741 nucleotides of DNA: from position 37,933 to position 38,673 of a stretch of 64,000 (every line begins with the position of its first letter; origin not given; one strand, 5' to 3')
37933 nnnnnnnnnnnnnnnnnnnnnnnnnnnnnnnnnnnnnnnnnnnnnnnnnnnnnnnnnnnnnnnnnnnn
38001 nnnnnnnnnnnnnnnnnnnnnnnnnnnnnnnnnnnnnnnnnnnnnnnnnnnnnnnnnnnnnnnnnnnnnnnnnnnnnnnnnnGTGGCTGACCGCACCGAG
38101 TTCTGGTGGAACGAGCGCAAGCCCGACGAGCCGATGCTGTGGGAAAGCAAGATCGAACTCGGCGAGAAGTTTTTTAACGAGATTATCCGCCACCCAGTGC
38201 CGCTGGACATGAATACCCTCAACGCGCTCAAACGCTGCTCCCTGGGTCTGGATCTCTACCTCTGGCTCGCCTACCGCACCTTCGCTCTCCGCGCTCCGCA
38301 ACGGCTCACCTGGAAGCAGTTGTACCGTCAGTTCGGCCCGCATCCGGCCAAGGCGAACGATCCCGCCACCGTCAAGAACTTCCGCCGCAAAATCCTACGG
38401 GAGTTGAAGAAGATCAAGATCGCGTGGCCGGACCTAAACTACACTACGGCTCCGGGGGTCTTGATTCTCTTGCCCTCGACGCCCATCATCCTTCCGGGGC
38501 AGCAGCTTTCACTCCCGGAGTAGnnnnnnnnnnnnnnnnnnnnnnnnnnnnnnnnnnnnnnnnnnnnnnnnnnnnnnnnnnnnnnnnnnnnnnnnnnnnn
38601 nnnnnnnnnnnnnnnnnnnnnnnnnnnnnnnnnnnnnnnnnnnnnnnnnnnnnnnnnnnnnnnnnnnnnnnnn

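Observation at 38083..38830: Chromosomally embedded remnant of an iteron-type plasmid replicon (RepA C-terminus plus oriV-like DnaA boxes and iterons)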

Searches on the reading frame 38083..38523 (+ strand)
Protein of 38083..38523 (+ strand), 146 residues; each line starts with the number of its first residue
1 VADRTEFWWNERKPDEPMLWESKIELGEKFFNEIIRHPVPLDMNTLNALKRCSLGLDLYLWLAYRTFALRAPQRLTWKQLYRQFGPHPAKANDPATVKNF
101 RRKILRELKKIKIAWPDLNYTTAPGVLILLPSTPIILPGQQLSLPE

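Call 3: search_protein_families(library=pfam, proteins=[window:38083-38523:+], max_evalue=0.01)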
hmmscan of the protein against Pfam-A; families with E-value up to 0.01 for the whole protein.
window:38083-38523:+ (146 aa): 1 family
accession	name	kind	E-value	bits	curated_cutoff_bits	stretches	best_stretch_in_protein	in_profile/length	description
PF04796.18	RepA_C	-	6.5e-12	46.5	26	1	4-77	100-179/181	Plasmid encoded RepA protein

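Call 9: search_dna_similar(query=window:38083-38523:+, collection=plasmids, mode=protein, max_rows=30)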
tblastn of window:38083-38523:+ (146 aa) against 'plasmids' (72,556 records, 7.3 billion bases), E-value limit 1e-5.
Records with a match: 916; places in all: 944; records where one place covers at least 80% of the query: 64.
Best place of each record, by identity: <60% 916.
By first word of the organism name: Ralstonia 145; Klebsiella 84; Escherichia 83; Acetobacter 46; Xanthomonas 43; Enterobacter 37; uncultured 36; Burkholderia 36; Roseomonas 36; Azospirillum 31; and 102 more.
By predicted mobility (MOB-suite, as given by PLSDB): conjugative 411; non-mobilizable 280; mobilizable 225.
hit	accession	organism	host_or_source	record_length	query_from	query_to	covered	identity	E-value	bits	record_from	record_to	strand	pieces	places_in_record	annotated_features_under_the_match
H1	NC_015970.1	Rhodothermus marinus SG0.5JP17-172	-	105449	7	125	82%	40.3%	5e-18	86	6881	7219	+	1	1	replication protein RepA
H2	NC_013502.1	Rhodothermus marinus DSM 4252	-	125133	7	125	82%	40.3%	5e-18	86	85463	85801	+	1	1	replication protein RepA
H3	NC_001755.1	Rhodothermus marinus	-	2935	3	125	84%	38.4%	2e-14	76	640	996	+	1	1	replication protein RepA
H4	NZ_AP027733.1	Frondihabitans sucicola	cell culture,Sap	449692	1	119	82%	37.8%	1e-14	76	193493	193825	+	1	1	replication protein RepA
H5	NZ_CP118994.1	Aeromonas media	Homo sapiens,cell culture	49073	1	126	86%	35.7%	1e-16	82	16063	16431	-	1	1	replication protein RepA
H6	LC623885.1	uncultured bacterium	-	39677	1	124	85%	35.5%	2e-14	76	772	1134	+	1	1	repA: replication initiation protein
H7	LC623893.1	uncultured bacterium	-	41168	1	124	85%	35.5%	2e-14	76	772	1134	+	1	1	repA: replication initiation protein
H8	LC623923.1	uncultured bacterium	-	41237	1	124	85%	35.5%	2e-14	76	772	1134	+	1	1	repA: replication initiation protein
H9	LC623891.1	uncultured bacterium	-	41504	1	124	85%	35.5%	2e-14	76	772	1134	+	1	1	repA: replication initiation protein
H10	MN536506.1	uncultured bacterium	-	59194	1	124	85%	35.5%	2e-14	76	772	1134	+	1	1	hypothetical protein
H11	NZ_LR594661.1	Variovorax sp. PBL-H6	linuron-contaminated soil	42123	1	124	85%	35.5%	2e-14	76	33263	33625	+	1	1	replication protein RepA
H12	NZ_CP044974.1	Hydrogenophaga sp. PBL-H3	-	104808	1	124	85%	35.5%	2e-14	76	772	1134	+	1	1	replication protein RepA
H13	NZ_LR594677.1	Variovorax sp. PBS-H4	linuron-contaminated soil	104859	1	124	85%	35.5%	2e-14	76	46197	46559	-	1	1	replication protein RepA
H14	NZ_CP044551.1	Hydrogenophaga sp. BPS33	-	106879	1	124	85%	35.5%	2e-14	76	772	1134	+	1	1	replication protein RepA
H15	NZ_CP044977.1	Hydrogenophaga sp. PBL-H3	-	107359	1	124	85%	35.5%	2e-14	76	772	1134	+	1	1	replication protein RepA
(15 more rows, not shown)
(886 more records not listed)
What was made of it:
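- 916 PLSDB plasmids carry annotated RepA homologues, at up to about 48% identity (call 9).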

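Call 11: get_annotated_region(hit=H3, flank=1500)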
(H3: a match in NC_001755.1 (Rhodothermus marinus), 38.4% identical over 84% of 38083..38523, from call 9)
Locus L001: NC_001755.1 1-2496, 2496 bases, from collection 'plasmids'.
description: Rhodothermus marinus plasmid pRM21, complete sequence
organism: Rhodothermus marinus (NCBI taxid 29549)
taxonomy: Bacteria; Rhodothermota; Rhodothermia; Rhodothermales; Rhodothermaceae; Rhodothermus; Rhodothermus marinus
host: -; source: -; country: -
typing (MOB-suite, as given by PLSDB): non-mobilizable; replicon rep_cluster_1293
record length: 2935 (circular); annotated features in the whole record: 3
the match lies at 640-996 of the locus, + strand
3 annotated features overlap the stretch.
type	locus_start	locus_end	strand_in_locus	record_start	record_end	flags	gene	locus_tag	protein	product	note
CDS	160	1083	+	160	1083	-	-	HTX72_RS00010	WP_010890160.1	replication protein RepA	-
CDS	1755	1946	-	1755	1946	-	-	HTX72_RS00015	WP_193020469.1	hypothetical protein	-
CDS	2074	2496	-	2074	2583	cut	-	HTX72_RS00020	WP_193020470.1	hypothetical protein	-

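Call 12: get_annotated_region(hit=H1, flank=2500)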
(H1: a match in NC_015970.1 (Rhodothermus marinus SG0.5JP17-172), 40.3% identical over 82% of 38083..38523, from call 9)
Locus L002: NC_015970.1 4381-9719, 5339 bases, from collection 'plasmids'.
description: Rhodothermus marinus SG0.5JP17-172 plasmid pRHOM17201, complete sequence
organism: Rhodothermus marinus SG0.5JP17-172 (NCBI taxid 762570)
taxonomy: Bacteria; Rhodothermota; Rhodothermia; Rhodothermales; Rhodothermaceae; Rhodothermus; Rhodothermus marinus; Rhodothermus marinus SG0.5JP17-172
host: -; source: -; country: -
typing (MOB-suite, as given by PLSDB): non-mobilizable; replicon rep_cluster_1386
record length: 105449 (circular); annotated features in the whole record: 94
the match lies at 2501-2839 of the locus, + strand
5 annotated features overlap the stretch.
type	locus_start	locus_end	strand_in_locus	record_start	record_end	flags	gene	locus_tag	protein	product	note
CDS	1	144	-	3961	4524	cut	-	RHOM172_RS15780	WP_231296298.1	transposase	-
CDS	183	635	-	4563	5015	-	-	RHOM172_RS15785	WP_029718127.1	helix-turn-helix domain-containing protein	-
CDS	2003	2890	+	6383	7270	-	-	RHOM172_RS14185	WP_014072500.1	replication protein RepA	-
CDS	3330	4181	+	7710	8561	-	-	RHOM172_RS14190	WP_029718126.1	SWIM zinc finger family protein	-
CDS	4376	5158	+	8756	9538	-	-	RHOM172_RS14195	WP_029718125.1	hypothetical protein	-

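Call 18: find_homologous_proteins(query=window:38083-38520:+, max_evalue=0.00001)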
Query window:38083-38520:+ (146 aa): 2038 proteins with E <= 0.00001 among 2053 candidates; the best 120 are listed.
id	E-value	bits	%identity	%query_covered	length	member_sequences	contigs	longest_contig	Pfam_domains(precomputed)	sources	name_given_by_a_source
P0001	2.6e-75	269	82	100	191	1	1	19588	PF04796.19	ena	-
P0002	8.3e-75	268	79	99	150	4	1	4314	PF04796.19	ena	-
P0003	3.3e-74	266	81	99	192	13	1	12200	PF04796.19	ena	-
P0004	8.2e-74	265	79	100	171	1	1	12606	PF04796.19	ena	-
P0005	3.0e-73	263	79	100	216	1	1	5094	PF04796.19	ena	-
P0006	3.8e-73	262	78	99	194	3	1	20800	PF04796.19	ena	-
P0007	4.5e-73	262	82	97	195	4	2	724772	PF04796.19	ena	-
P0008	1.3e-72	261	79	99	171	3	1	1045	PF04796.19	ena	-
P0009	1.7e-72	260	78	99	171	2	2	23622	PF04796.19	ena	-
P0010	2.1e-72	260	78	99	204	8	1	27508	PF04796.19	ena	-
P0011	2.2e-72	260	80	99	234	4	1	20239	PF04796.19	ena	-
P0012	2.7e-72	260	80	99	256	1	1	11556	PF04796.19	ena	-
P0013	3.1e-72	259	78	99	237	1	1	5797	PF04796.19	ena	-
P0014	3.4e-72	259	80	99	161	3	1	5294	PF04796.19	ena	-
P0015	5.8e-72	259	80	99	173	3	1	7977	PF04796.19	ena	-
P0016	7.1e-72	258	78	99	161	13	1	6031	PF04796.19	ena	-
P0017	7.4e-72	258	81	95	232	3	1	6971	PF04796.19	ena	-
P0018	8.3e-72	258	79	97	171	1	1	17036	PF04796.19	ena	-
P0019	1.0e-71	258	78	99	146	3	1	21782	PF04796.19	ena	-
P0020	1.0e-71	258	78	99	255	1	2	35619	PF04796.19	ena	-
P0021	1.0e-71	258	78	99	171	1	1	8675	PF04796.19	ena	-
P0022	1.1e-71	258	80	95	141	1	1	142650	PF04796.19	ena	-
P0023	1.3e-71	257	79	99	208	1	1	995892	PF04796.19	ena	-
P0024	1.4e-71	257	79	99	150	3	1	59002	PF04796.19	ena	-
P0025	1.5e-71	257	77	99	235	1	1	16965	PF04796.19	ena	-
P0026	1.8e-71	257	79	99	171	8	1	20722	PF04796.19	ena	-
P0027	1.8e-71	257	81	96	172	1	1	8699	PF04796.19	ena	-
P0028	2.0e-71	257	77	100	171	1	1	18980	PF04796.19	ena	-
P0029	2.2e-71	257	78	99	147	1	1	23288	PF04796.19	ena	-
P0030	3.2e-71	256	83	93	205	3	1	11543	PF04796.19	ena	-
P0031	3.5e-71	256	78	99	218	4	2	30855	PF04796.19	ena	-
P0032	3.6e-71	256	78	99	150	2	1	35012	PF04796.19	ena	-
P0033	3.8e-71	256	78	99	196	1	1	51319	PF04796.19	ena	-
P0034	4.8e-71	256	77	99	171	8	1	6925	PF04796.19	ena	-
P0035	5.0e-71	256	79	97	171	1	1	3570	PF04796.19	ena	-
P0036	5.2e-71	255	77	99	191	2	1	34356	PF04796.19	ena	-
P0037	6.6e-71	255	76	99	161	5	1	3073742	PF04796.19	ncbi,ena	-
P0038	6.6e-71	255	80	95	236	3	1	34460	PF04796.19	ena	-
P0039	9.9e-71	255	78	99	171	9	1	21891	PF04796.19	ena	-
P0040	1.3e-70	254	78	99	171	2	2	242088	PF04796.19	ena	-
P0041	1.3e-70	254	78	99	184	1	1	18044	PF04796.19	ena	-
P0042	1.5e-70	254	78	99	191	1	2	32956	PF04796.19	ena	-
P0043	1.5e-70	254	78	95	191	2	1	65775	PF04796.19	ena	-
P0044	1.5e-70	254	79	93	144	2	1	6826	PF04796.19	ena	-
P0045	1.5e-70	254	78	99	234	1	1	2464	PF04796.19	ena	-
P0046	1.7e-70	254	78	99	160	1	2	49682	PF04796.19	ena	-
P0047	1.8e-70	254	76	99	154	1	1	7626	PF04796.19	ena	-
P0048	2.0e-70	254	80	97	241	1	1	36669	PF04796.19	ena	-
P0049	2.4e-70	253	80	95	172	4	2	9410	PF04796.19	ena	-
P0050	2.5e-70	253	77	99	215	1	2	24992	PF04796.19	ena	-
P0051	2.5e-70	253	78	99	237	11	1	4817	PF04796.19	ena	-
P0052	2.7e-70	253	75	99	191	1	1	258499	PF04796.19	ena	-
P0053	2.8e-70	253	78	99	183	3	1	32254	PF04796.19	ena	-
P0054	2.9e-70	253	80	95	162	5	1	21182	PF04796.19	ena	-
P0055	3.3e-70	253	78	99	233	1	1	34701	PF04796.19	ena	-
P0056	3.6e-70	253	80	95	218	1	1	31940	PF04796.19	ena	-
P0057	5.1e-70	252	76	99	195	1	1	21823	PF04796.19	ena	-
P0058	5.4e-70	252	76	99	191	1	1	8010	PF04796.19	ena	-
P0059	5.5e-70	252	75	99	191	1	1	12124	PF04796.19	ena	-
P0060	6.1e-70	252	76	100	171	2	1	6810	PF04796.19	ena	-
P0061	7.0e-70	252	77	97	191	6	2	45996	PF04796.19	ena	-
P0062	7.7e-70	252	75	99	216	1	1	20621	PF04796.19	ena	-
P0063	7.8e-70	252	75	99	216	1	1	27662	PF04796.19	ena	-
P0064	8.7e-70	252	78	99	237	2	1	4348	PF04796.19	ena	-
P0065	9.4e-70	251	77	99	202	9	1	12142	PF04796.19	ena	-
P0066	9.6e-70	251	76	99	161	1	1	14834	PF04796.19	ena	-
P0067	1.1e-69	251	78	97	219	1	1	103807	PF04796.19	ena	-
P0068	1.2e-69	251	77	99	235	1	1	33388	PF04796.19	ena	-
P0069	1.2e-69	251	74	99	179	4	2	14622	PF04796.19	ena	-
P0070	1.3e-69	251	78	95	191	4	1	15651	PF04796.19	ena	-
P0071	1.3e-69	251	77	99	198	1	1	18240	PF04796.19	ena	-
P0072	1.5e-69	251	76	95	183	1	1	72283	PF04796.19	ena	-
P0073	1.8e-69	251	76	99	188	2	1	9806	PF04796.19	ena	-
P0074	1.8e-69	250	75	98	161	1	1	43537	PF04796.19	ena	-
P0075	1.9e-69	250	81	92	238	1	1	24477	PF04796.19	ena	-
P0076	2.0e-69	250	76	99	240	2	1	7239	PF04796.19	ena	-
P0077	2.0e-69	250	77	99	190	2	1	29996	PF04796.19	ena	-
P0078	2.1e-69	250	80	95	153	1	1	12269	PF04796.19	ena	-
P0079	2.1e-69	250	74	100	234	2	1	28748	PF04796.19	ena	-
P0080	2.3e-69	250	76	99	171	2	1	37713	PF04796.19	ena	-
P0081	2.5e-69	250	78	99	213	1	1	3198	PF04796.19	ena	-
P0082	2.5e-69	250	76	96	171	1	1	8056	PF04796.19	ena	-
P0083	2.7e-69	250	76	99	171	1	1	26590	PF04796.19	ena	-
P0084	3.0e-69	250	76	99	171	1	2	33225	PF04796.19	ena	-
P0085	3.2e-69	250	75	99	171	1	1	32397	PF04796.19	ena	-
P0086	3.8e-69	249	77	95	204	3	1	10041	PF04796.19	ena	-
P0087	3.8e-69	249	78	97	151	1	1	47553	PF04796.19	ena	-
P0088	4.0e-69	249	76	99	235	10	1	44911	PF04796.19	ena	-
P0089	4.0e-69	249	78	95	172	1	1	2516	PF04796.19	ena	-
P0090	4.2e-69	249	76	99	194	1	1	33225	PF04796.19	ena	-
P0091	4.2e-69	249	76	99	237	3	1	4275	PF04796.19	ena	-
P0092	5.1e-69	249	78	88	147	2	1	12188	PF04796.19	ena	-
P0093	5.3e-69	249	80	91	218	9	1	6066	PF04796.19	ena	-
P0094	5.4e-69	249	76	99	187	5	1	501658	PF04796.19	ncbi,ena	-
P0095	5.5e-69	249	77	95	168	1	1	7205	PF04796.19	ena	-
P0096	5.5e-69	249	74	99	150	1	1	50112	PF04796.19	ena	-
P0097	6.5e-69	249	76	96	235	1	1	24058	PF04796.19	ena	-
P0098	8.7e-69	248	77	99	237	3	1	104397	PF04796.19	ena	-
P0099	9.0e-69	248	74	99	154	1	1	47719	PF04796.19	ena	-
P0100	9.3e-69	248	78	96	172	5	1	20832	PF04796.19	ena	-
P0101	9.8e-69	248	74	99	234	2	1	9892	PF04796.19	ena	-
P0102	9.9e-69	248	78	99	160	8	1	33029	PF04796.19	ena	-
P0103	1.0e-68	248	74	99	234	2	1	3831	PF04796.19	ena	-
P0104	1.0e-68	248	75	99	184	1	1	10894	PF04796.19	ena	-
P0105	1.1e-68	248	78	99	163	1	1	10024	PF04796.19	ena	-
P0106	1.1e-68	248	75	99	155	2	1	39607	PF04796.19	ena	-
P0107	1.4e-68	248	75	99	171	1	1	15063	PF04796.19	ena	-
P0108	1.4e-68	248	78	88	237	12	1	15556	PF04796.19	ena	-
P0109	1.6e-68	247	77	97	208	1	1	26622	PF04796.19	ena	-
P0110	1.7e-68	247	76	99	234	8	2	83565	PF04796.19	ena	-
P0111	1.7e-68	247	77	97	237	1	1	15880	PF04796.19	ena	-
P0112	1.8e-68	247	74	100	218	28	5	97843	PF04796.19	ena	-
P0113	1.9e-68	247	78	95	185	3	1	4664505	PF04796.19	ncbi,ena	-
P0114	1.9e-68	247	78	88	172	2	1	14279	PF04796.19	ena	-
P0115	2.0e-68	247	76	99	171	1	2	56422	PF04796.19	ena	-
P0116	2.2e-68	247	76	95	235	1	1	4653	PF04796.19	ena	-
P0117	2.2e-68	247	76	97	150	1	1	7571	PF04796.19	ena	-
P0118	2.3e-68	247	77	95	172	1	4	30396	PF04796.19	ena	-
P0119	3.1e-68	246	76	99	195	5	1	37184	PF04796.19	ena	-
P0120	3.3e-68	246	78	99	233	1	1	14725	PF04796.19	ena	-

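Call 21: find_encoding_contigs(protein=P0113, flank=8000, max_places=3)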
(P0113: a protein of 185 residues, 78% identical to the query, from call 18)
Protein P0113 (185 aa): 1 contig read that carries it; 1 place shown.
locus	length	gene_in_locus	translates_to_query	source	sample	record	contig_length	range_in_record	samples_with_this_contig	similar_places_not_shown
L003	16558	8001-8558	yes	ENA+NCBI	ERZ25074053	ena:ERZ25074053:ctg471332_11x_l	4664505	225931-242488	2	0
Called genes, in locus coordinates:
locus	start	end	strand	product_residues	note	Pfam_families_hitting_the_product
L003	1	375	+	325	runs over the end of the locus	PF03783:CsgG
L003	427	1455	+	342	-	-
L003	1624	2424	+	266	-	PF13581:HATPase_c_2, PF02518:HATPase_c, PF01740:STAS, PF13466:STAS_2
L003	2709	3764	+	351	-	PF08450:SGL, PF03088:Str_synth (faint)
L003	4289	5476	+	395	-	PF05090:HTTM, PF22777:VKGC_lumenal_dom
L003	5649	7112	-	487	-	PF04230:PS_pyruv_trans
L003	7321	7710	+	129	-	PF04796:RepA_C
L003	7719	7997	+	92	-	-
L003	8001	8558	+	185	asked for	PF04796:RepA_C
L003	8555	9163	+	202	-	-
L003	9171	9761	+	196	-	-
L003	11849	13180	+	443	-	PF13701:DDE_Tnp_1_4, PF01609:DDE_Tnp_1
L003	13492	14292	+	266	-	-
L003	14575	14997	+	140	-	PF00291:PALP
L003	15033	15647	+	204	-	PF08240:ADH_N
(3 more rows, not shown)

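Call 22: find_encoding_contigs(protein=P0037, flank=8000, max_places=3)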
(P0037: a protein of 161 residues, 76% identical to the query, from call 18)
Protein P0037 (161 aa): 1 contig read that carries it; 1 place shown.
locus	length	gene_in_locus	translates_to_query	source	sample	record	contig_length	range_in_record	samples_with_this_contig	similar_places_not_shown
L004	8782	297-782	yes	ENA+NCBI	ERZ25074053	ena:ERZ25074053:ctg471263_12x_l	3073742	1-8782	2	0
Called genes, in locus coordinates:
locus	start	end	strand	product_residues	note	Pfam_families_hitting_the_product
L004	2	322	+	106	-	?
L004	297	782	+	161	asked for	PF04796:RepA_C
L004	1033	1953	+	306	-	PF00437:T2SSE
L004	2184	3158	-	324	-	PF02518:HATPase_c, PF00072:Response_reg, PF00486:Trans_reg_C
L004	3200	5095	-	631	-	PF07504:FTP (weak), PF01447:Peptidase_M4, PF02868:Peptidase_M4_C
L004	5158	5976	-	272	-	PF13505:OMP_b-brl (weak)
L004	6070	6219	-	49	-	-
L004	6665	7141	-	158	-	-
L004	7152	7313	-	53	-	-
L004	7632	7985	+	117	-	-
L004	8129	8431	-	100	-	-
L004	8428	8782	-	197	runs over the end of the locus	PF01656:CbiA, PF07015:VirC1 (faint), PF10609:ParA (weak), PF13614:AAA_31 (weak)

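Call 23: find_encoding_contigs(protein=P0012, flank=8000, max_places=3)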
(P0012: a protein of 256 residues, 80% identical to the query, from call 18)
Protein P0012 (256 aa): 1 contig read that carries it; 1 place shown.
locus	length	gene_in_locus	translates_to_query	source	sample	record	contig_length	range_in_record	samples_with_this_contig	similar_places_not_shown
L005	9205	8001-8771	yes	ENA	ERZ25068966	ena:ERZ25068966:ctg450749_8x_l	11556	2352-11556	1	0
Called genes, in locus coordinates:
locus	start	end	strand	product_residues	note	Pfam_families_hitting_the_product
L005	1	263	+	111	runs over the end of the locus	PF21983:NikA-like, PF05713:MobC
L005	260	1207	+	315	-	PF03432:Relaxase (weak)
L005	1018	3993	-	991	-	PF01663:Phosphodiest (faint), PF00884:Sulfatase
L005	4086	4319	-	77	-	-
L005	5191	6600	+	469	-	-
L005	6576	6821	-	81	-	-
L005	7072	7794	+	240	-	PF04796:RepA_C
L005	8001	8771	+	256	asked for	PF04796:RepA_C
